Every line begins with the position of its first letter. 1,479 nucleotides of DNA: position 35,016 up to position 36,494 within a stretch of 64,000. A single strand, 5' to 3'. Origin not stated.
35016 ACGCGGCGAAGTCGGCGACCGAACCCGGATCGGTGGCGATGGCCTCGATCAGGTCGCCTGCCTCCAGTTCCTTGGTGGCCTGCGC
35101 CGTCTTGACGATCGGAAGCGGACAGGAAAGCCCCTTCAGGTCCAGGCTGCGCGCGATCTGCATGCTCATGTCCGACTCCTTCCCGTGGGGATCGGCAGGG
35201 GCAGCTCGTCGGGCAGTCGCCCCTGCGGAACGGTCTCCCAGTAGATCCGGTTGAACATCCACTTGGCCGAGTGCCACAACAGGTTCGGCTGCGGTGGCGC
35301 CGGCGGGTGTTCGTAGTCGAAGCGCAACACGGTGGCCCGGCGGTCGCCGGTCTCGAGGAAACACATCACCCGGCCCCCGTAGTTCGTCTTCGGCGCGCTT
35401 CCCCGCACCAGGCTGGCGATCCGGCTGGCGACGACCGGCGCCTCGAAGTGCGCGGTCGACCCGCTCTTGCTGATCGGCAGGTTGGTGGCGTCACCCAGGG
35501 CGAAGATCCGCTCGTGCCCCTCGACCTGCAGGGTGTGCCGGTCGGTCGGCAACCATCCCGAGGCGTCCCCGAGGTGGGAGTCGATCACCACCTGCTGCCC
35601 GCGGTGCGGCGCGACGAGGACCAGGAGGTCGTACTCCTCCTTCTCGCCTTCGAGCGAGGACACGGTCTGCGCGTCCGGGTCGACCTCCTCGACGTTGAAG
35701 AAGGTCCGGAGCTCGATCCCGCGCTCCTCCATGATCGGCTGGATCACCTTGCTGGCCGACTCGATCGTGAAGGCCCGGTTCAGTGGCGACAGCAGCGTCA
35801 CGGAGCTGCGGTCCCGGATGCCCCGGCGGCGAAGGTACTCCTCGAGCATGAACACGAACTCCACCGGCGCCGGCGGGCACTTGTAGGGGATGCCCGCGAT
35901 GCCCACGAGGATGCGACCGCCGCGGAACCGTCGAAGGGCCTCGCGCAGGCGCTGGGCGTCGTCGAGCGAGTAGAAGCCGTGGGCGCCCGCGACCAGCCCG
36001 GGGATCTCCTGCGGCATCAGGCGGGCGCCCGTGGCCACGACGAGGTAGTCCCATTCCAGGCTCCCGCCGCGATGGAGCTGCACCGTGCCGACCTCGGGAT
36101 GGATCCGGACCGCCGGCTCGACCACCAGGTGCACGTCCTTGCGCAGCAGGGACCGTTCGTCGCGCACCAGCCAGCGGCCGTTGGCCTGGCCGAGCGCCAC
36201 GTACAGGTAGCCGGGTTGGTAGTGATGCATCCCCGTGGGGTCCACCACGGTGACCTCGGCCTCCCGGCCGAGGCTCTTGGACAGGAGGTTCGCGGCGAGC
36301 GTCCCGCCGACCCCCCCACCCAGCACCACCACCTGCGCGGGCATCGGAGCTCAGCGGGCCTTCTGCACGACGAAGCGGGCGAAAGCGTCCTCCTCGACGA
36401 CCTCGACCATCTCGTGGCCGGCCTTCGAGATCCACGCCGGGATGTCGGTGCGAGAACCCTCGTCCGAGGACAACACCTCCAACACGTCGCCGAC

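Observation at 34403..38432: Symmetric sulfur-trafficking cluster DsrE-TusA-SQR-TusA-DsrE with divergent PNaS-like membrane protein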

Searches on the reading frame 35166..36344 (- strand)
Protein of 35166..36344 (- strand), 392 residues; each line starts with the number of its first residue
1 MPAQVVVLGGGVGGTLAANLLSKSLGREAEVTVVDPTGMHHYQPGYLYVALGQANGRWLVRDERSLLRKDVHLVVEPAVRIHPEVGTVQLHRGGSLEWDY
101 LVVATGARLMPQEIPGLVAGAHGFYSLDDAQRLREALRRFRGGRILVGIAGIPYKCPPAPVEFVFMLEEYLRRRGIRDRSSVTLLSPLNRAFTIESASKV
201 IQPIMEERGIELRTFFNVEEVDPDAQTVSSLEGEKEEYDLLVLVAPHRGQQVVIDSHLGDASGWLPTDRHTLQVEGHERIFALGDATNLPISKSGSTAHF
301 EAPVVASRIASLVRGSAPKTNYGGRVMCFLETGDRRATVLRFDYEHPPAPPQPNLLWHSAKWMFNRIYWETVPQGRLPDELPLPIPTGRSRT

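Call 3: search_protein_families(library=pfam, proteins=[window:35169-36344:-], max_evalue=0.01)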
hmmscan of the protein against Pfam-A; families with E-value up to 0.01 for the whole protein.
seq(392 aa): 7 families
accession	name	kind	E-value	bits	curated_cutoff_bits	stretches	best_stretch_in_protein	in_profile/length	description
PF07992.20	Pyr_redox_2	-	4.6e-23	82.5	26.1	1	4-289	2-278/291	Pyridine nucleotide-disulphide oxidoreductase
PF21706.3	FCSD_central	-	4.3e-06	27.3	27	1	133-242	4-113/116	Sulfide dehydrogenase [flavocytochrome c] flavoprotein chain, central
PF00070.33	Pyr_redox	-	1.6e-05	25.7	22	0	180-232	23-78/82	Pyridine nucleotide-disulphide oxidoreductase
PF04820.20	Trp_halogenase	-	8.6e-05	22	21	1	4-45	1-43/458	Tryptophan halogenase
PF13454.12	NAD_binding_9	-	0.0008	19.9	21.8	0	6-39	1-35/155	FAD-NAD(P)-binding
PF01262.27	AlaDh_PNT_C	-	0.0043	16.9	23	1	2-35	28-58/214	Alanine dehydrogenase/PNT, C-terminal domain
PF13450.12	NAD_binding_8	-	0.0064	17.2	21.9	0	7-35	1-26/68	NAD(P)-binding Rossmann-like domain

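Call 4: search_protein_families(library=ncbifam, proteins=[window:35169-36344:-], max_evalue=0.01)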
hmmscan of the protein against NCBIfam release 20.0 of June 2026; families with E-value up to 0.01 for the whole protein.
seq(392 aa): 12 families
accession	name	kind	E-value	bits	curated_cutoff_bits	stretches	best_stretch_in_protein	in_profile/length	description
NF049943.1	SQR_III_seleno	exception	7.4e-108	361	525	1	4-376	2-392/406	type III sulfide quinone reductase, selenoprotein subtype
TIGR03169.1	Nterm_to_SelD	hypoth_equivalog_domain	2.5e-15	56.7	310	1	6-341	3-340/365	pyridine nucleotide-disulfide oxidoreductase family protein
NF042949.2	3PPDioc_HcaD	equivalog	2.4e-10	39.7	450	1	4-148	3-149/386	3-phenylpropionate/cinnamic acid dioxygenase ferredoxin--NAD(+) reductase subunit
NF045765.1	PhenlGlyoxDHPadH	equivalog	5.4e-10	38.7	475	1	26-245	25-237/416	NADH-dependent phenylglyoxylate dehydrogenase subunit epsilon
TIGR03385.1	CoA_CoA_reduc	equivalog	6.7e-09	35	578.8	1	4-296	1-292/439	CoA-disulfide reductase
NF007286.0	PRK09754.1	equivalog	2e-07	30.1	447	1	62-142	64-146/400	phenylpropionate dioxygenase ferredoxin reductase subunit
NF041682.1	ant_diox_AndAa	equivalog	3.6e-06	25.9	650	1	57-145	60-150/406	anthranilate 1,2-dioxygenase system ferredoxin--NAD(+) reductase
TIGR02374.1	nitri_red_nirB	equivalog_domain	0.0001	20.9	578.35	0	15-146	12-146/794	nitrite reductase large subunit NirB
NF005572.0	PRK07251.1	equivalog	0.0017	17.1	537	0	181-277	182-278/438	FAD-containing oxidoreductase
NF007123.0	PRK09564.1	equivalog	0.0026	16.5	458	1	4-242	2-237/444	CoA-disulfide reductase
NF005313.0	PRK06847.1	subfamily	0.0087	15.1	372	0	4-34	6-33/375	hypothetical protein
NF010037.0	PRK13512.1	equivalog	0.0096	14.8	394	0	169-311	165-303/438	CoA-disulfide reductase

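Call 5: search_solved_structures(query=window:35169-36344:-, max_evalue=0.001, show_alignments=3)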
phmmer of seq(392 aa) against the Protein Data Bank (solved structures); distinct sequences matched with E-value up to 0.001: 36.
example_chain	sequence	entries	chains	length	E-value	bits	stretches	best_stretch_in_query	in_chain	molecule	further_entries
8dhk_A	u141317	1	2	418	4.8e-43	151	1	4-350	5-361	Sulfide:quinone oxidoreductase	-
6mp5_A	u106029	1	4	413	1.7e-42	149.3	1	4-350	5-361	Sulfide:quinone oxidoreductase, mitochondrial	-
6mo6_A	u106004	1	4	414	1.7e-42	149.3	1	4-350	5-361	Sulfide:quinone oxidoreductase, mitochondrial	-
6oi5_A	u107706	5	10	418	1.7e-42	149.2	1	4-350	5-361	Sulfide:quinone oxidoreductase, mitochondrial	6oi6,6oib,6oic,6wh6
3h8i_A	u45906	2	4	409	1.8e-23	86.6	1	4-333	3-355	NADH oxidase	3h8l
3vrd_B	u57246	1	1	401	6.2e-22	81.5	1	4-320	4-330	Flavocytochrome c flavin subunit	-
1fcd_A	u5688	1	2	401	1.1e-20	77.4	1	4-320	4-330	FLAVOCYTOCHROME C SULFIDE DEHYDROGENASE (FLAVIN-BINDING SUBUNIT)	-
3szf_A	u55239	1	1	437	1.3e-18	70.6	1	3-341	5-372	Sulfide-quinone reductase, putative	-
3hyv_A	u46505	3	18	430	1.9e-18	70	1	3-363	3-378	Sulfide-quinone reductase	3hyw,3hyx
3szw_A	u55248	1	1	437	4.9e-18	68.7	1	3-341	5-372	Sulfide-quinone reductase, putative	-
3sxi_A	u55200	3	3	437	5.3e-18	68.6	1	3-341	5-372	Sulfide-quinone reductase, putative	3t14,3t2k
3sz0_A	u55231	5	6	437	5.5e-18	68.5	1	3-341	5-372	Sulfide-quinone reductase, putative | Sulfide-quinone reductase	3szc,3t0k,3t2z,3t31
3sy4_A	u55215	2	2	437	5.9e-18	68.4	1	3-341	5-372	Sulfide-quinone reductase, putative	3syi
3t2y_A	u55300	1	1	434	8.4e-18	67.9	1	3-341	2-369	Sulfide-quinone reductase, putative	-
3kpk_A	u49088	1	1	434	1.4e-17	67.2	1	3-341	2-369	Sulfide-quinone reductase, putative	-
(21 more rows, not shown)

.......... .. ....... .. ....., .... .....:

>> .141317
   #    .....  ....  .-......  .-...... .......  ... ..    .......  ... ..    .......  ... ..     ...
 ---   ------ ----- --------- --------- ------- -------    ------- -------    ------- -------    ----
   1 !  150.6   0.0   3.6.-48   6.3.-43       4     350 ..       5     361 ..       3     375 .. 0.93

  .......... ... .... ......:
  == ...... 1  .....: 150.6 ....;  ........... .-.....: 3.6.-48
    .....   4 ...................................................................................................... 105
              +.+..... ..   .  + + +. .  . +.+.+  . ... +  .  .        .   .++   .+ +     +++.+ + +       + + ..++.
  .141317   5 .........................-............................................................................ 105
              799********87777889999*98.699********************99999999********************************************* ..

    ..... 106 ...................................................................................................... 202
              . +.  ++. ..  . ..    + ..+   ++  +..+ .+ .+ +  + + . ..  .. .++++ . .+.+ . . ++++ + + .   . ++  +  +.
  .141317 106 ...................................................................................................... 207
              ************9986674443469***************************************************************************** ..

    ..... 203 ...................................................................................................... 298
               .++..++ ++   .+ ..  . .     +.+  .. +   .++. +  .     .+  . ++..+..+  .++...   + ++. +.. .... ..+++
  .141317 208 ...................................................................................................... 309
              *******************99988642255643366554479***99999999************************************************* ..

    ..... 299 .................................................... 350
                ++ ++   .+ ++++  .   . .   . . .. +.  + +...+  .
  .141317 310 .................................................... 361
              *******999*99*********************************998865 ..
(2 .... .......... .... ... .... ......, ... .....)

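Call 9: find_related_loci(query=window:35169-36344:-, collection=genome_contigs, flank=6000)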
Query seq(392 aa) (392 aa) in genome_contigs; peptide patterns used: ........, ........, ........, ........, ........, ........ (x = any residue, [..] = any of these).
122 stretches matched a pattern; 64 encode a relative of the query (tblastn E <= 1e-3); 64 distinct loci.
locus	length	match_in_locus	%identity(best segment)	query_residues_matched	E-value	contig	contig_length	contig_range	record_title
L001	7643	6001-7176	95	1-392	0e+0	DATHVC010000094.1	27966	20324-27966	MAG TPA_asm: Actinomycetota bacterium isolate SMAG_U16123 k141_1719914, whole genome shotgun sequence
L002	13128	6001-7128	86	15-390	0e+0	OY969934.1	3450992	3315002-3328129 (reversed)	MAG: uncultured Actinomycetes bacterium isolate MFD04944.bin.1.31 genome assembly, chromosome: 1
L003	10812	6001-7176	85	1-392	0e+0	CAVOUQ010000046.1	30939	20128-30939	MAG: uncultured Actinomycetes bacterium isolate MFD10007.bin.2.82 genome assembly, contig: contig_89893, whole genome sh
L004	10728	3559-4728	82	1-390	0e+0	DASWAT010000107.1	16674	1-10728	MAG TPA_asm: Actinomycetota bacterium isolate SMAG_U2663 k141_336545, whole genome shotgun sequence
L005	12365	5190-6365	84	1-392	0e+0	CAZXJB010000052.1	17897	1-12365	MAG TPA_asm: uncultured Actinomycetes bacterium isolate binchicken_co30_119 genome assembly, contig: NODE_2286_length_17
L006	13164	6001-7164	85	1-388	0e+0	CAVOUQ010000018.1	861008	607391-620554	MAG: uncultured Actinomycetes bacterium isolate MFD10007.bin.2.82 genome assembly, contig: contig_27205, whole genome sh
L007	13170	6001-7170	87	1-390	0e+0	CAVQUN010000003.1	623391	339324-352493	MAG: uncultured Actinomycetes bacterium isolate MFD10007.bin.1.78 genome assembly, contig: contig_18040, whole genome sh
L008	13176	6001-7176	82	1-392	0e+0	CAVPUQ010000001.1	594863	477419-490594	MAG: uncultured Actinomycetes bacterium isolate MFD09964.bin.2.60 genome assembly, contig: contig_10712, whole genome sh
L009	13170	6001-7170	83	1-391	0e+0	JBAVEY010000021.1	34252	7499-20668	MAG: Actinomycetota bacterium isolate MFD04307_ilm_asm_bin8 k127_425, whole genome shotgun sequence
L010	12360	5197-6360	81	1-388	0e+0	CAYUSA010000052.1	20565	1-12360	MAG TPA_asm: uncultured Actinomycetes bacterium isolate SRP302447_co1_138 genome assembly, contig: NODE_6945_length_2056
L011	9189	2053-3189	86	1-379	0e+0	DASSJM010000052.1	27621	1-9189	MAG TPA_asm: Actinomycetota bacterium isolate SMAG_U1115 k141_896304, whole genome shotgun sequence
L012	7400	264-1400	82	1-379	0e+0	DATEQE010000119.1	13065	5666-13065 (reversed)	MAG TPA_asm: Actinomycetota bacterium isolate SMAG_U9039 k141_651862, whole genome shotgun sequence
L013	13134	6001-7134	82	1-379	0e+0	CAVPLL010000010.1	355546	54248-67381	MAG: uncultured Actinomycetes bacterium isolate MFD10007.bin.2.144 genome assembly, contig: contig_64859, whole genome s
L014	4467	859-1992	80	15-392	0e+0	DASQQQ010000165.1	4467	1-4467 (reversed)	MAG TPA_asm: Actinomycetota bacterium isolate SMAG_U10861 k141_38397, whole genome shotgun sequence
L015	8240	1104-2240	82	1-379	0e+0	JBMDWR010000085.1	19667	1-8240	MAG: Actinomycetota bacterium isolate ContSoil0_1 ContSoil0_contig85, whole genome shotgun sequence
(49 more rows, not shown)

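Call 14: find_homologous_proteins(query=window:35169-36344:-, max_evalue=1e-20)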
Query seq(392 aa) (392 aa): 4958 proteins with E <= 1e-20 among 8000 candidates; the best 120 are listed.
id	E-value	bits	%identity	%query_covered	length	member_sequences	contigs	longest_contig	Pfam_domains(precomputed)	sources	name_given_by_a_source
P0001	6.7e-264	893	100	100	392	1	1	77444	PF21706.4,PF07992.21,PF00070.34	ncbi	ncbi:MAG TPA: FAD/NAD(P)-binding oxidoreductase [Actinomycetota bacterium]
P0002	9.6e-252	853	95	100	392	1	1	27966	PF21706.4,PF07992.21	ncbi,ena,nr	ncbi:MAG TPA: FAD/NAD(P)-binding oxidoreductase [Actinomycetota bacterium]|nr:FAD/NAD(P)-binding oxi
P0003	1.0e-242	823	91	100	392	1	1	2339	PF07992.21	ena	-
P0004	3.1e-239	812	89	100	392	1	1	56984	PF21706.4,PF07992.21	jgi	jgi:sulfide:quinone oxidoreductase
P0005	7.8e-237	804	88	99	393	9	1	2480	PF21706.4,PF07992.21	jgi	jgi:sulfide:quinone oxidoreductase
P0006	2.4e-233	793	87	99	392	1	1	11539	PF21706.4,PF07992.21,PF04820.21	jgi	jgi:sulfide:quinone oxidoreductase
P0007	6.1e-233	791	87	99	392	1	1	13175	PF21706.4,PF07992.21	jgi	jgi:sulfide:quinone oxidoreductase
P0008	9.1e-233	791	88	94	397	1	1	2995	PF07992.21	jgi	jgi:sulfide:quinone oxidoreductase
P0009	9.4e-233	791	87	99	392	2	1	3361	PF21706.4,PF07992.21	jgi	jgi:sulfide:quinone oxidoreductase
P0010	5.3e-232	788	87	99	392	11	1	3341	PF07992.21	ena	-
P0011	8.4e-232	787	87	99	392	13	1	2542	PF21706.4,PF07992.21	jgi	jgi:sulfide:quinone oxidoreductase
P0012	1.7e-231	786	87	99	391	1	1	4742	PF07992.21,PF04820.21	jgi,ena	-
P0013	3.1e-231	786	87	95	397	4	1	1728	PF21706.4,PF07992.21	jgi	jgi:sulfide:quinone oxidoreductase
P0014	6.7e-231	784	87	99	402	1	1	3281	PF21706.4,PF07992.21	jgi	jgi:sulfide:quinone oxidoreductase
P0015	7.3e-231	784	86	99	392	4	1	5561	PF21706.4,PF07992.21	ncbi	ncbi:MAG: NAD(P)/FAD-dependent oxidoreductase [Actinomycetota bacterium]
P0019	3.4e-228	776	86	98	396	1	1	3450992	PF21706.4,PF07992.21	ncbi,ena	-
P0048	2.6e-221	753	83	96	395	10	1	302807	PF21706.4,PF07992.21,PF13454.13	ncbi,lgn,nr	ncbi:MAG: pyridine nucleotide-disulfide oxidoreductase [Actinomycetota bacterium]|nr:MAG: pyridine n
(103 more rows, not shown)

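Call 15: find_encoding_contigs(protein=window:35166-36344:-, flank=10000, max_places=4)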
Protein window:35166-36344:- (392 aa): no gene with exactly this product is on record in the collection.

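Call 16: find_encoding_contigs(protein=P0001, flank=10000, max_places=3)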
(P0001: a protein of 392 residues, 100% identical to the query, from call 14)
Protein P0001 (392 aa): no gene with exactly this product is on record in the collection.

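Call 17: find_encoding_contigs(protein=P0019, flank=10000, max_places=2)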
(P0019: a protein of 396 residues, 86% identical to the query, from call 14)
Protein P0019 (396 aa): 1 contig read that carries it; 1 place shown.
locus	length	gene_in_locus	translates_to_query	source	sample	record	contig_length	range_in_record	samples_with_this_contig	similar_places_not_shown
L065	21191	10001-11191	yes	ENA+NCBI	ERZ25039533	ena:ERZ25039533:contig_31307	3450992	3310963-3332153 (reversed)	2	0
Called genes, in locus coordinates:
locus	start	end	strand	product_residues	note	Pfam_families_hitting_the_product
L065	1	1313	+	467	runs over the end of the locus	PF18073:Zn_ribbon_LapB, PF03796:DnaB_C (faint), PF13481:AAA_25, PF06745:ATPase, PF05362:Lon_C (weak)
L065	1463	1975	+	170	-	PF02559:CarD_TRCF_RID, PF21095:CarD_C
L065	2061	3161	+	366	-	PF27675:YCF81_N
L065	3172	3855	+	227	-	PF01128:IspD, PF12804:NTP_transf_3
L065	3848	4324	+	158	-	PF02542:YgbB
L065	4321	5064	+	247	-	PF08032:SpoU_sub_bind, PF00588:SpoU_methylase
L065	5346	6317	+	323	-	-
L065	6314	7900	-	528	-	PF07969:Amidohydro_3, PF01979:Amidohydro_1 (weak)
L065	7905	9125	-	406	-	PF02690:Na_Pi_cotrans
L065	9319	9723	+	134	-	PF13686:DrsE_2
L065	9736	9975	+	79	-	PF01206:TusA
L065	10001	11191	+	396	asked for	PF07992:Pyr_redox_2, PF21706:FCSD_central (weak)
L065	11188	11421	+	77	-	PF01206:TusA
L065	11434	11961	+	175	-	PF13686:DrsE_2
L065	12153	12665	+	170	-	-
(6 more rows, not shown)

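Call 18: find_encoding_contigs(protein=P0048, flank=10000, max_places=2)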
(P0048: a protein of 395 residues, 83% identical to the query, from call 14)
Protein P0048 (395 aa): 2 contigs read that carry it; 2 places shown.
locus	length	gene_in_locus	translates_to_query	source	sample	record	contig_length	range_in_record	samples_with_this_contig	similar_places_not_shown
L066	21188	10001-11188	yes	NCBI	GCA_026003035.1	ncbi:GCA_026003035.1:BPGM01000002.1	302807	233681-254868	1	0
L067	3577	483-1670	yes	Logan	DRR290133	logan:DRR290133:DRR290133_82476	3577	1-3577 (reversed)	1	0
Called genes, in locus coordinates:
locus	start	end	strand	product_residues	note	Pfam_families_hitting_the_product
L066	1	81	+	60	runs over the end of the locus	PF08669:GCV_T_C (weak)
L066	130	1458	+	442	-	PF18073:Zn_ribbon_LapB, PF03796:DnaB_C (weak), PF06745:ATPase, PF13191:AAA_16 (faint), PF13481:AAA_25, PF23442:DUF7125 (weak)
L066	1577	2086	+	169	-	PF02559:CarD_TRCF_RID, PF21095:CarD_C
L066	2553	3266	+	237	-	-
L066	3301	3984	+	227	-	PF01128:IspD, PF12804:NTP_transf_3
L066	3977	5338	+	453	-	PF02542:YgbB, PF00588:SpoU_methylase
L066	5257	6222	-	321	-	PF00089:Trypsin (faint)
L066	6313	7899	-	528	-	PF07969:Amidohydro_3, PF01979:Amidohydro_1 (weak)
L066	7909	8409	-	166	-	PF02690:Na_Pi_cotrans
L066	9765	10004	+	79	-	PF01206:TusA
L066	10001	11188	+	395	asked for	PF07992:Pyr_redox_2, PF13454:NAD_binding_9 (faint), PF21706:FCSD_central (weak)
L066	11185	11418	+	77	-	PF01206:TusA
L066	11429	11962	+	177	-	PF13686:DrsE_2, PF02635:DsrE (faint)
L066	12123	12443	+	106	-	-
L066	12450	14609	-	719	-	PF01590:GAF, PF13185:GAF_2, PF13492:GAF_3 (weak), PF08447:PAS_3, PF00512:HisKA, PF02518:HATPase_c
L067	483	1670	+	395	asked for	PF07992:Pyr_redox_2, PF13454:NAD_binding_9 (faint), PF21706:FCSD_central (weak)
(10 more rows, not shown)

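Call 42: search_dna_similar(query=window:35169-36344:-, collection=plasmids, mode=protein, max_evalue=1e-20, max_rows=30)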
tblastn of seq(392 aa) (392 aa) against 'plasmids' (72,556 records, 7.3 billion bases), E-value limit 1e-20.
Records with a match: 242; places in all: 261; records where one place covers at least 80% of the query: 236.
Best place of each record, by identity: <60% 242.
By first word of the organism name: Bacillus 41; Paracoccus 22; Rhodococcus 21; Mycobacterium 16; Ralstonia 12; Paraburkholderia 10; Haloarcula 9; Sphingobium 9; Acinetobacter 8; Staphylococcus 7; and 58 more.
By predicted mobility (MOB-suite, as given by PLSDB): non-mobilizable 164; mobilizable 54; conjugative 24.
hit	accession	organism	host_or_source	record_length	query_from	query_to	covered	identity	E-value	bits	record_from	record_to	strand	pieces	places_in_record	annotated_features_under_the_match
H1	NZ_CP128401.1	Candidatus Chlorohelix allophototropha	Single colony of Candidatus Chlorohelix ...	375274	18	377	92%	44.5%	9e-100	332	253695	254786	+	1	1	FAD-dependent oxidoreductase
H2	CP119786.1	Haloarcula rara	cell culture,sediment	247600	18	371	90%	42.9%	2e-84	288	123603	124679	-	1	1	record has no annotation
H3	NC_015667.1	Halopiger xanaduensis SH-6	sediment of Lake Shangmatala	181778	16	371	91%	42.6%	9e-86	291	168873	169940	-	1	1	FAD/NAD(P)-binding oxidoreductase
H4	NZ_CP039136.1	Haloarcula marismortui ATCC 43049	Cell culture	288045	15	371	91%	41.6%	2e-83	284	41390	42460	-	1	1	FAD/NAD(P)-binding oxidoreductase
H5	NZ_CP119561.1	Haloarcula halophila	cell culture,sediment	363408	18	371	90%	41.9%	6e-82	280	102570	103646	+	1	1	FAD/NAD(P)-binding oxidoreductase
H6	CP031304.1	Natrinema thermotolerans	Cell culture,Korean salt-fermented food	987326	16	371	91%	41.5%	2e-83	284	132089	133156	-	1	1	NAD(P)/FAD-dependent oxidoreductase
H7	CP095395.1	Natribaculum longum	cell culture,saline soil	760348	16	371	91%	41.5%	6e-82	280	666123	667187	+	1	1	none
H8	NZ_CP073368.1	Haloarcula sinaiiensis ATCC 33800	cell culture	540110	15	371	91%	41.3%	2e-82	281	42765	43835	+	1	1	FAD/NAD(P)-binding oxidoreductase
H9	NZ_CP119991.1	Halobaculum marinum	cell culture,sediment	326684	15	391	96%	38.6%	6e-77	266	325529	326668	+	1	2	FAD/NAD(P)-binding oxidoreductase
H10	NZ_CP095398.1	Natribaculum luteum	cell culture,brine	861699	16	371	91%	40.9%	2e-80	275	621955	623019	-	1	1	FAD/NAD(P)-binding oxidoreductase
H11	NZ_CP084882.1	Natrinema zhouii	pure culture,Salt mine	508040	31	377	89%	42.0%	1e-80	276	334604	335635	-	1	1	none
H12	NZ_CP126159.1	Halobaculum halobium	cell culture,sediment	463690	15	371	91%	40.6%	8e-82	280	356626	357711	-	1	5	FAD/NAD(P)-binding oxidoreductase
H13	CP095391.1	Natribaculum breve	cell culture,saline soil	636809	16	371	91%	40.3%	2e-78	270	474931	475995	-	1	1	none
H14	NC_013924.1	Natrialba magadii ATCC 43099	-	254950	18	371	90%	40.4%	7e-77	265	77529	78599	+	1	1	FAD/NAD(P)-binding oxidoreductase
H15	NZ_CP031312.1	Halobellus limi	Cell culture,Taibei marine solar ...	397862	15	371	91%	39.9%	5e-82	280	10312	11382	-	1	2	FAD/NAD(P)-binding oxidoreductase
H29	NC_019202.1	Pseudomonas aeruginosa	airways of a cystic fibrosis patient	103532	16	391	96%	35.5%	3e-56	206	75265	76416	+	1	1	FAD/NAD(P)-binding oxidoreductase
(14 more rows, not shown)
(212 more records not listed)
